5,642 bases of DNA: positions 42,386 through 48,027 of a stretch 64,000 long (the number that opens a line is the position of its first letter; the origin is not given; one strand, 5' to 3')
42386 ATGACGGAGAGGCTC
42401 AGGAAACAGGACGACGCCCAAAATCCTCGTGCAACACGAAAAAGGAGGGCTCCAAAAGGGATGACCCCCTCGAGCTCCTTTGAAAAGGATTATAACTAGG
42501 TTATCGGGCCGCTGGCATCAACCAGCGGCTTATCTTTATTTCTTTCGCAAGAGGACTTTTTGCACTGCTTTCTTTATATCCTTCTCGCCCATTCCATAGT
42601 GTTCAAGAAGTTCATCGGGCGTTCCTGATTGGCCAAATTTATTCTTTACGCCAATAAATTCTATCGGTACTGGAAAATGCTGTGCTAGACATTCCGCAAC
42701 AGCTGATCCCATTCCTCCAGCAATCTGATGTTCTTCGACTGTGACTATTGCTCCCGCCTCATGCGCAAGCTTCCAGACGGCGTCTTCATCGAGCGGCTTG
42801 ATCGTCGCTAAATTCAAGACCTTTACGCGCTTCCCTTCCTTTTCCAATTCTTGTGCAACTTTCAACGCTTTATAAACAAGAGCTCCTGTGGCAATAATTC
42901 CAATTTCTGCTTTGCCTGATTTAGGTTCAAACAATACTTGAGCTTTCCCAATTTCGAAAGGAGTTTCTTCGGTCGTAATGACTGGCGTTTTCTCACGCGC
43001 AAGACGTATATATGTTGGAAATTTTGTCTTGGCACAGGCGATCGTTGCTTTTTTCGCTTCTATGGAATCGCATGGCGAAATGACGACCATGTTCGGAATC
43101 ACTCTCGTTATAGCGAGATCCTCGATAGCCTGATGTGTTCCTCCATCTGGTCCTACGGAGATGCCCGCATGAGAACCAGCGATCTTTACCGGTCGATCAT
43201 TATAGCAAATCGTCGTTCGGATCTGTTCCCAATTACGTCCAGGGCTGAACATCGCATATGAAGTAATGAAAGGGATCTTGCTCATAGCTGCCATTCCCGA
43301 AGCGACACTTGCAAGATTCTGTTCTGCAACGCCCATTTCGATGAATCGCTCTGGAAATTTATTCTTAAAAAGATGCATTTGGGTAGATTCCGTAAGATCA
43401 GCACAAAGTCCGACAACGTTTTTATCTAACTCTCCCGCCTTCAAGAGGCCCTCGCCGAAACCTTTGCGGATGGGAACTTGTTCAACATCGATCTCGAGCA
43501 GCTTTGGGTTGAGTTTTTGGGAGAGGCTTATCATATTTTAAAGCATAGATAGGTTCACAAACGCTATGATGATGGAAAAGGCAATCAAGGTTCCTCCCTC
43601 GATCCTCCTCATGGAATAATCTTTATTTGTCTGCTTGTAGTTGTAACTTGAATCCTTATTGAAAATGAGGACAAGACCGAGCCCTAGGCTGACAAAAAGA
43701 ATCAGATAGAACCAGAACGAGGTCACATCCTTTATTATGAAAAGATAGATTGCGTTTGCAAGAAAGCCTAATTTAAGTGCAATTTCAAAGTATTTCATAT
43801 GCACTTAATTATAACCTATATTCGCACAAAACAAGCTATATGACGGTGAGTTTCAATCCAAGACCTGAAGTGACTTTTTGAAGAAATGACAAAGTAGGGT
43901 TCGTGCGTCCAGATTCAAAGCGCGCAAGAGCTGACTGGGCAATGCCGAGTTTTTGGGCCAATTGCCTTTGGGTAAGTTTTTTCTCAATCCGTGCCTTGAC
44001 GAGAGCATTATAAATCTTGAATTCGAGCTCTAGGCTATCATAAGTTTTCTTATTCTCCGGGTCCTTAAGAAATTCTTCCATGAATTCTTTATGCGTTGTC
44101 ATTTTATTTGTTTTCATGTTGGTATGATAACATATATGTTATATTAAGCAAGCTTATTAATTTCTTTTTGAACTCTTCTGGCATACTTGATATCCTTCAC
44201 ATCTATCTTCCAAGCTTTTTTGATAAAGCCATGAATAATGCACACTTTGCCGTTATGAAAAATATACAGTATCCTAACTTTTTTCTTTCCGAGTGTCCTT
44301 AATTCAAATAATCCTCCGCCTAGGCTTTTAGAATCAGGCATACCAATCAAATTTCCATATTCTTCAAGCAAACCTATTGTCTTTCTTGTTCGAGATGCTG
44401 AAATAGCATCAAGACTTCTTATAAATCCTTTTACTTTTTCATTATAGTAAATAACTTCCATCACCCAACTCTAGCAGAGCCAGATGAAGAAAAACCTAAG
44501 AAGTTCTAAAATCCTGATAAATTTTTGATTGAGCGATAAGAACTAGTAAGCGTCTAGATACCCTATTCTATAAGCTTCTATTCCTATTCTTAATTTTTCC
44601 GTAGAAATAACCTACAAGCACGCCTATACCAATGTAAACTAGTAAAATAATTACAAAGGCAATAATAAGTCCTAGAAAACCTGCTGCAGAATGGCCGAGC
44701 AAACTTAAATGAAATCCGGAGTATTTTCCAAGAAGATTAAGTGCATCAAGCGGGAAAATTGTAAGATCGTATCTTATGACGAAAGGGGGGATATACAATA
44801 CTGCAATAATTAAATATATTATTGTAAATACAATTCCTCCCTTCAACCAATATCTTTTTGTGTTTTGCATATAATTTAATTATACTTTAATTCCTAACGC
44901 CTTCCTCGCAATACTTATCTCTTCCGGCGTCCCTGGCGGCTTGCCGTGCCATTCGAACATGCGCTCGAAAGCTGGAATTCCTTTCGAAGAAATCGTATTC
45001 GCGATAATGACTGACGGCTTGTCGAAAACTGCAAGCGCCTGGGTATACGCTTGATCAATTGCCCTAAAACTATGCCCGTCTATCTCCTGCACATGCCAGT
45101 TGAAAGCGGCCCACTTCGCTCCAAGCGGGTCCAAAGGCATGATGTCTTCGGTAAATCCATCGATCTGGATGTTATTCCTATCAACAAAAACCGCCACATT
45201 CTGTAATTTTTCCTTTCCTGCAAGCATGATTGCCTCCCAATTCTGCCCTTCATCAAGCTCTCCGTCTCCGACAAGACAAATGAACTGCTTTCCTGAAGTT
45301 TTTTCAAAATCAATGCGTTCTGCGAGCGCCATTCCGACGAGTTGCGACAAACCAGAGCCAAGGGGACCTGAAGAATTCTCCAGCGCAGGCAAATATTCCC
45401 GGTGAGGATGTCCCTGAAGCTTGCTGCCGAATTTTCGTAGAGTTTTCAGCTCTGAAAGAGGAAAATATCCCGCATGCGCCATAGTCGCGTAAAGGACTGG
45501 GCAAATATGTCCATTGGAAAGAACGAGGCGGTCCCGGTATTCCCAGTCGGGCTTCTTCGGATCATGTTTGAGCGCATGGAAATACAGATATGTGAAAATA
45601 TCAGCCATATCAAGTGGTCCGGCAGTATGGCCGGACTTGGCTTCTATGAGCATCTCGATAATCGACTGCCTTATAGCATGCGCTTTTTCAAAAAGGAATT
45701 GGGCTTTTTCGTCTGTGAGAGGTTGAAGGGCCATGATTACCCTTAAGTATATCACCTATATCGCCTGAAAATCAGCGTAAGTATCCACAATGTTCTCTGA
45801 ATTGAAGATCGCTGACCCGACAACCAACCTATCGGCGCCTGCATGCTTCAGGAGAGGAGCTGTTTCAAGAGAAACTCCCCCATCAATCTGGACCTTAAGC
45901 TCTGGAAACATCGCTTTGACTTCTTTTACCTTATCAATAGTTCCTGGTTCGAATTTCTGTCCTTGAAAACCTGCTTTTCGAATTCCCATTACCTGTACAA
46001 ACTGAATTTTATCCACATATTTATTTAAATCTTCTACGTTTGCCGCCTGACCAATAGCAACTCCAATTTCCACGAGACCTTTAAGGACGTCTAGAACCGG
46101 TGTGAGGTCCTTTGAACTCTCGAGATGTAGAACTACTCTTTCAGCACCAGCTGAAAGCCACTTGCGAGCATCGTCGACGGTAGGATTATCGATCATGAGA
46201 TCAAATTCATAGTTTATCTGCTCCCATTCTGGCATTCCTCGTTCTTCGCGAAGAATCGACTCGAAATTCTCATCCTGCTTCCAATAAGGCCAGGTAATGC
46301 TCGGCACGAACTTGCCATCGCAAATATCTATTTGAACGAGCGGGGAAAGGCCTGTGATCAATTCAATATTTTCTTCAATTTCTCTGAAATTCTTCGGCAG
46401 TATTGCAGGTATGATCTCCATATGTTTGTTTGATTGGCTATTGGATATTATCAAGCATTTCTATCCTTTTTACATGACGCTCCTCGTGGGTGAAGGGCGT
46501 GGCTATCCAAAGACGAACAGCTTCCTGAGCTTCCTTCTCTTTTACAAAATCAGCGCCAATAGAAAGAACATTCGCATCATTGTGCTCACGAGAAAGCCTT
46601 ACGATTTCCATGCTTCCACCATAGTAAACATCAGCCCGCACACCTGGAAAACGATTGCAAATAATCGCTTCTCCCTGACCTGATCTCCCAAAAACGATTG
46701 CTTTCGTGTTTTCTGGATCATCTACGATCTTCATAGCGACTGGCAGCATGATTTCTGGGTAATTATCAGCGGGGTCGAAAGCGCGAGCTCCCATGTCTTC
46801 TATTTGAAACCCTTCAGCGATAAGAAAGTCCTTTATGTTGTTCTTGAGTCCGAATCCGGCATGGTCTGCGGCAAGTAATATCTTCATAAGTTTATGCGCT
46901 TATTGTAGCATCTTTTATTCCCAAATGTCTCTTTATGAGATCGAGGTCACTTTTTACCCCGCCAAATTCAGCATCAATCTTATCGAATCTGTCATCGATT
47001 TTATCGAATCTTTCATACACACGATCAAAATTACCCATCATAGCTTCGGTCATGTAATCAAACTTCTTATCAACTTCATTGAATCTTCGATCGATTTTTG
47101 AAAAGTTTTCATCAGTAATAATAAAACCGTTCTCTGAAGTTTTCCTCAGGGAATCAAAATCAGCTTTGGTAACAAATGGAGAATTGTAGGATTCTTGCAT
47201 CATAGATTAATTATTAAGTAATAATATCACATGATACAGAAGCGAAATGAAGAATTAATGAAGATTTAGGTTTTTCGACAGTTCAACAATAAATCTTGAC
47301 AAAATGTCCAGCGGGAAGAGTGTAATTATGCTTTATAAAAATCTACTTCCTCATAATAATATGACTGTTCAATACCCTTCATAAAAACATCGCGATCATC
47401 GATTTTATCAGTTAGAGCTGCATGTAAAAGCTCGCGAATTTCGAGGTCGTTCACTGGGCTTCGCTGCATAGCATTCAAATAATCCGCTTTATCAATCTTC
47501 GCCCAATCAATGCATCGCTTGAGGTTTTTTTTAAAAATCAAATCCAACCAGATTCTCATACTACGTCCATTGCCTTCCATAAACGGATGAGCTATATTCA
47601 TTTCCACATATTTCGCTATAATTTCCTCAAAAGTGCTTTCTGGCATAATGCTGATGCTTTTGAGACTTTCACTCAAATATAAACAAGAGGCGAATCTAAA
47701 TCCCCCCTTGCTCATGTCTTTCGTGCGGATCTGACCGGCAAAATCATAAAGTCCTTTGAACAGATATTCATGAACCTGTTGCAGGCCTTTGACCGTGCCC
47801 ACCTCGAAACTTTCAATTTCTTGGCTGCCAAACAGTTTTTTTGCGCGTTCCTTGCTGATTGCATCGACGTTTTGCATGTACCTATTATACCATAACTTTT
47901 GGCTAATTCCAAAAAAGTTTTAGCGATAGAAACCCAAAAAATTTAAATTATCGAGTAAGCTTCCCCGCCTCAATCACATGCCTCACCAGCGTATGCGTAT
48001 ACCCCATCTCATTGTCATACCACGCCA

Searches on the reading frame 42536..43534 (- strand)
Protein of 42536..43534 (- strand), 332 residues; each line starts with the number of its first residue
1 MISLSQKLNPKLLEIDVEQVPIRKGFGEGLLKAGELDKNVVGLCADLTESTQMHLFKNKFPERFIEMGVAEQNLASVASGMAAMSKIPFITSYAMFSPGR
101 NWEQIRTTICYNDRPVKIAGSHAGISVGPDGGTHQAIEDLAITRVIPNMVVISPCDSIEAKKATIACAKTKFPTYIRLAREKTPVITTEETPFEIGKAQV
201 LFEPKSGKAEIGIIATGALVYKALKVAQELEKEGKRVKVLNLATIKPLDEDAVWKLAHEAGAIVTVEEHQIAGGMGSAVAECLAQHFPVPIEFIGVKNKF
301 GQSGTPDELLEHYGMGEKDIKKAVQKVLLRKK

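Call 39: search_protein_families(library=pfam, proteins=[window:42536-43534:-], max_evalue=0.001)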
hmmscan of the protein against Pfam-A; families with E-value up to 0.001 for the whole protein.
window:42536-43534:- (332 aa): 4 families
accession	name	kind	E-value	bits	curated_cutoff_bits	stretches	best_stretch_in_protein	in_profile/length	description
PF02779.29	Transket_pyr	-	4.1e-38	131.2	27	1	19-183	2-172/174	Transketolase, pyrimidine binding domain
PF02780.25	Transketolase_C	-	1.3e-27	96.6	25.9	1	207-320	8-124/124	Transketolase, C-terminal domain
PF22613.1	Transketolase_C_1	-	2.6e-07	31.3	27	1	203-315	6-112/113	Transketolase-like TK C-terminal domain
PF17147.9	PFOR_II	-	3.7e-06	27.7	27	1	209-294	1-89/102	Pyruvate:ferredoxin oxidoreductase core domain II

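Call 50: find_encoding_contigs(protein=window:42536-43534:-, flank=10000, max_places=1)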
Protein window:42536-43534:- (332 aa): 6 contigs read that carry it; 1 place shown.
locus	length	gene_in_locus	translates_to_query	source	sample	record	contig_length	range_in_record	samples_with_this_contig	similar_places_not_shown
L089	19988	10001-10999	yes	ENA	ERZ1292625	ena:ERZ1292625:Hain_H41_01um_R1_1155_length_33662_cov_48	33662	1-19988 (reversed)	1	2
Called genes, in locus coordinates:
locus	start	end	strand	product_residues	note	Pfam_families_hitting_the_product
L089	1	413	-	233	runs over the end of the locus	PF02463:SMC_N (faint), PF00005:ABC_tran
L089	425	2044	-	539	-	PF25917:BSH_RND (faint), PF25990:Beta-barrel_YknX, PF25989:YknX_C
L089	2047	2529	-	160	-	-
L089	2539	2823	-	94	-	-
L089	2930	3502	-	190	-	PF04542:Sigma70_r2, PF08281:Sigma70_r4_2, PF04545:Sigma70_r4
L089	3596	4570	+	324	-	PF01180:DHO_dh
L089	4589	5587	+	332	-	PF00044:Gp_dh_N, PF02800:Gp_dh_C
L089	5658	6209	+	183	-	PF02661:Fic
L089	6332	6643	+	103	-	-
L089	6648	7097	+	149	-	PF02502:LacAB_rpiB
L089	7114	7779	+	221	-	PF00834:Ribul_P_3_epim, PF00977:His_biosynth (faint)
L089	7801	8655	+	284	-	PF13292:DXP_synthase_N (weak), PF00456:Transketolase_N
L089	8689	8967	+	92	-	-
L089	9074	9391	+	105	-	PF05973:Gp49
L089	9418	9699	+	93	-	PF12844:HTH_19, PF13560:HTH_31, PF01381:HTH_3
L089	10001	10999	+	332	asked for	PF02779:Transket_pyr, PF02780:Transketolase_C, PF22613:Transketolase_C_1 (weak), PF17147:PFOR_II (weak)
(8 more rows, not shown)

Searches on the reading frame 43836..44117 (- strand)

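Call 40: search_protein_families(library=pfam, proteins=[window:43836-44117:-], max_evalue=0.001)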
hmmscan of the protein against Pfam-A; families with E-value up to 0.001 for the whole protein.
window:43836-44117:- (93 aa): 9 families
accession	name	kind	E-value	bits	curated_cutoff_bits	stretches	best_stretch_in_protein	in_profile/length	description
PF01381.28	HTH_3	-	5.9e-15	55.5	23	1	41-91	3-53/55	Helix-turn-helix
PF13560.12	HTH_31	-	1.6e-08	35.2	27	1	43-88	10-56/64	Helix-turn-helix domain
PF12844.13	HTH_19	-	3.2e-08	33.8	30.2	1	38-82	3-47/64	Helix-turn-helix domain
PF13744.12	HTH_37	-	6e-05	23.2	27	1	25-72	9-56/80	Helix-turn-helix domain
PF13413.12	HTH_25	-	0.00014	22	24.6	1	39-71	2-34/62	Helix-turn-helix domain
PF22495.2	HTH_92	-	0.00025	20.7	27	1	42-74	3-35/45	RsaL-like HTH domain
PF13412.12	HTH_24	-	0.00031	20.7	21.9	1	30-66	3-36/48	Winged helix-turn-helix DNA-binding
PF13443.12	HTH_26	-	0.00053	20.6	22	1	42-87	5-51/63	Cro/C1-type HTH DNA-binding domain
PF15731.11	MqsA_antitoxin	-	0.00065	20.3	30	1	38-80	73-115/131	Antitoxin component of bacterial toxin-antitoxin system, MqsA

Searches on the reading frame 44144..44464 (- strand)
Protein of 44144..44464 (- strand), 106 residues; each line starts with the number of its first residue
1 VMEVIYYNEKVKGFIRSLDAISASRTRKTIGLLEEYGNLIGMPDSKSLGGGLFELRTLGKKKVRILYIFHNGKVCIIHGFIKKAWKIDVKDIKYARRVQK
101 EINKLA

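Call 40: search_protein_families(library=pfam, proteins=[window:44144-44464:-], max_evalue=0.001)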
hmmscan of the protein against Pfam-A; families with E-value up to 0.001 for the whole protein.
window:44144-44464:- (106 aa): 1 family
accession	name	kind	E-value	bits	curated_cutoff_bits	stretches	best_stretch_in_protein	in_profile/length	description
PF05973.20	Gp49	-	4.9e-13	49.4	23.9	1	14-98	2-88/90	Phage derived protein Gp49-like (DUF891)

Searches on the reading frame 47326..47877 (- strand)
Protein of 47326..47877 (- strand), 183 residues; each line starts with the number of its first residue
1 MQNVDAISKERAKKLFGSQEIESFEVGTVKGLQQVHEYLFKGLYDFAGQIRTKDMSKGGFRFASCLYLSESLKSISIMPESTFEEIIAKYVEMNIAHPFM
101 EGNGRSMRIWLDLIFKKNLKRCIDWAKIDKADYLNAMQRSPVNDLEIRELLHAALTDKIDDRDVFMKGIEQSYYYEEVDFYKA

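Call 40: search_protein_families(library=pfam, proteins=[window:47326-47877:-], max_evalue=0.001)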
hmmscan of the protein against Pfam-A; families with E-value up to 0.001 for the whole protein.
window:47326-47877:- (183 aa): 1 family
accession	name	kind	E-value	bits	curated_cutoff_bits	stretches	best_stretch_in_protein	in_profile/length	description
PF02661.23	Fic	-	1e-11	45.9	24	1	29-114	4-92/93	Fic/DOC family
